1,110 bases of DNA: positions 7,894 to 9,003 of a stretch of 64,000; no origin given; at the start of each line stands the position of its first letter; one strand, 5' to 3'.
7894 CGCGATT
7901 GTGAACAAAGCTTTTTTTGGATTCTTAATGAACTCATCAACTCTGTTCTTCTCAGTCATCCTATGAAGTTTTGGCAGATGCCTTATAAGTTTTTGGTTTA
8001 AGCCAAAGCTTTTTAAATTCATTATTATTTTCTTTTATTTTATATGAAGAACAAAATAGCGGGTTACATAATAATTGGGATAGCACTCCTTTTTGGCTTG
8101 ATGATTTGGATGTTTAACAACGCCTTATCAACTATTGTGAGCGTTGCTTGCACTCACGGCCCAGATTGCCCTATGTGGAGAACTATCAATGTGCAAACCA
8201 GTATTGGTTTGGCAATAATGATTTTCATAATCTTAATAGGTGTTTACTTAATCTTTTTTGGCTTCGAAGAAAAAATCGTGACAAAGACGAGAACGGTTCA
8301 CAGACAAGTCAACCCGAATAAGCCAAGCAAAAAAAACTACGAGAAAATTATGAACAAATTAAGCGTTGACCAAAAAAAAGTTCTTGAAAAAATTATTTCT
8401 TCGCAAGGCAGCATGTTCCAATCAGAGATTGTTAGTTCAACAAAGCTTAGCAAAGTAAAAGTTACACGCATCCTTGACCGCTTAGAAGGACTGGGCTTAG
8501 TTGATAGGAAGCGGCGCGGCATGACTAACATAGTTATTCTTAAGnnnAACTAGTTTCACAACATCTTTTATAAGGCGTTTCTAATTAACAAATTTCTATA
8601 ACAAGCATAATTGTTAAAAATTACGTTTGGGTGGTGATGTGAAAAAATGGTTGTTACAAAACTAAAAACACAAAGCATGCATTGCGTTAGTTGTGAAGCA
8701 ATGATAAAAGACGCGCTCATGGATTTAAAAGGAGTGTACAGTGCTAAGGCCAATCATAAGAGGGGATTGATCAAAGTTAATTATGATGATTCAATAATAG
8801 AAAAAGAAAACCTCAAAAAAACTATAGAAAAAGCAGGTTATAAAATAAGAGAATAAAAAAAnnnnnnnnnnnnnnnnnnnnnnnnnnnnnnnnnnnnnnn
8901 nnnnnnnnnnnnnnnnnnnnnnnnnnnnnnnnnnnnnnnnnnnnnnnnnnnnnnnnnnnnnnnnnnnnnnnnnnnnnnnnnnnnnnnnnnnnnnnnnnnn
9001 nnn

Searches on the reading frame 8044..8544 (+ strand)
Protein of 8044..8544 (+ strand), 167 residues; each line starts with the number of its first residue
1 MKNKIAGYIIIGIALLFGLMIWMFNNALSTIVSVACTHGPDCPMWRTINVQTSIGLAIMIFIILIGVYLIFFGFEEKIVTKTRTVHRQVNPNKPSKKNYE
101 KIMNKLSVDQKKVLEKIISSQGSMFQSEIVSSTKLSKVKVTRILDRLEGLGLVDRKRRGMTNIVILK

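Call 3: search_protein_families(library=pfam, proteins=[window:8044-8544:+], max_evalue=0.01)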
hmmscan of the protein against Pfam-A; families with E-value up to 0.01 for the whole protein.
window:8044-8544:+ (167 aa): 6 families
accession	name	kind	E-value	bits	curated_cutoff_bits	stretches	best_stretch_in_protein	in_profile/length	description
PF24034.1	DUF7343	-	3.1e-10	40.2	27.6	1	109-166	4-61/62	Domain of unknown function (DUF7343)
PF01047.28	MarR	-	2.9e-07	30.7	24.6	1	117-157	11-51/59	MarR family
PF12802.13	MarR_2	-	1e-05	26.1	27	1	118-157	15-54/61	MarR family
PF01978.25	TrmB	-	0.0013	18.9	25.6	1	107-158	7-57/68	Sugar-specific transcriptional regulator TrmB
PF11840.14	DUF3360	-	0.0039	16.4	26.2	1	14-83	106-172/503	Protein of unknown function (DUF3360)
PF25727.1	UL74A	-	0.0044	17.1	27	0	56-91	14-49/54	Cytomegalovirus UL74A protein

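Call 4: search_protein_families(library=ncbifam, proteins=[window:8044-8544:+], max_evalue=0.01)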
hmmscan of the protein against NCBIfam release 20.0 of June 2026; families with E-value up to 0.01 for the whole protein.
window:8044-8544:+ (167 aa): 5 families
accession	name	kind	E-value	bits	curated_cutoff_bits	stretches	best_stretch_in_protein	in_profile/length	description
NF040939.2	trans_reg_lrs14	equivalog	7.9e-07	29.1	90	1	100-158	13-71/103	Lrs14 family HTH-type transcriptional regulator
NF053606.1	Sta1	subfamily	5e-05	23.3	80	1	103-158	15-69/100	Sta1 family transcriptional regulator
TIGR01884.1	cas_HTH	subfamily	9.4e-05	21.9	60.2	1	49-159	90-193/202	CRISPR-associated CARF protein Csa3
NF041230.1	BagL_FevM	exception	0.00094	19.2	230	1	106-155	38-86/145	MarR family transcriptional regulator BagL/FevM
TIGR03779.1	Bac_Flav_CT_M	equivalog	0.0054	16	172.45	1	56-127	11-80/410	conjugative transposon protein TraM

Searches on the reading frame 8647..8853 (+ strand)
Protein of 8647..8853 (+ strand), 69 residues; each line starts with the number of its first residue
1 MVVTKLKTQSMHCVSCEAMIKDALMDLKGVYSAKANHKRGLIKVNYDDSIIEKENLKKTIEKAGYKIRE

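Call 3: search_protein_families(library=pfam, proteins=[window:8647-8853:+], max_evalue=0.01)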
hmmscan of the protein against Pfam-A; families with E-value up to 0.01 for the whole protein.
window:8647-8853:+ (69 aa): 3 families
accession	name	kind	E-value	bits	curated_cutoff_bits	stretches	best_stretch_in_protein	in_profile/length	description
PF00403.32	HMA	-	3.3e-14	53.5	24.8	1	10-66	6-62/62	Heavy-metal-associated domain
PF19991.5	HMA_2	-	0.0044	17.4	30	1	16-62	31-77/154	Heavy metal associated domain 2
PF19803.4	DUF6286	-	0.0084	17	35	1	14-63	38-87/108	Family of unknown function (DUF6286)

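Call 4: search_protein_families(library=ncbifam, proteins=[window:8647-8853:+], max_evalue=0.01)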
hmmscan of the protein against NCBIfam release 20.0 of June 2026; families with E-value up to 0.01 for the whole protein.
window:8647-8853:+ (69 aa): 13 families
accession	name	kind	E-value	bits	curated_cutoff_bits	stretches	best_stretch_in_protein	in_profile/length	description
NF033795.1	chaper_CopZ_Bs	exception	4.7e-14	52.3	91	1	5-67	3-65/66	copper chaperone CopZ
NF033556.1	MerTP_fusion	equivalog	2.7e-13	50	180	1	4-67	122-185/186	mercuric transport protein MerTP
NF033794.2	chaper_CopZ_Eh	exception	2.4e-11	43.6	95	1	5-66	3-64/68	copper chaperone CopZ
NF041115.1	UxxU_metal_bind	equivalog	3.9e-09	36.5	95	1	6-66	8-68/74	metal-binding (seleno)protein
TIGR02052.1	MerP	equivalog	3e-08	34.1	92.55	1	6-65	27-86/92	mercury resistance system periplasmic binding protein MerP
NF010311.1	PRK13748.1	subfamily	1.1e-07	31.1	600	1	5-67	2-63/560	mercury(II) reductase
NF047957.1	CopZ_AFE_1862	equivalog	2.6e-07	30.9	85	1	4-66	1-60/62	CopZ family metallochaperone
TIGR00003.1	TIGR00003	subfamily_domain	5.5e-07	29.7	62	1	5-67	3-65/66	copper ion binding protein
NF047536.1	Cu_chaper_CsoZ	equivalog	5.1e-05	23.6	77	1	8-67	7-65/66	putative copper chaperone CsoZ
NF045683.1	MerT_CopZ_Se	exception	0.00015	21.3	375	1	5-66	165-226/235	MerT/CopZ fusion-like heavy metal transport selenoprotein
NF008262.1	PRK11033.1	equivalog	0.00018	20.1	1005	1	7-68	46-105/731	zinc/cadmium/mercury/lead-transporting ATPase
NF007952.0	PRK10671.1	equivalog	0.00057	18.1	1316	1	5-66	106-164/838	copper-exporting P-type ATPase CopA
NF033775.1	P_type_ZntA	exception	0.0096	14.2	1240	0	7-69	53-113/732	Zn(II)/Cd(II)/Pb(II) translocating P-type ATPase ZntA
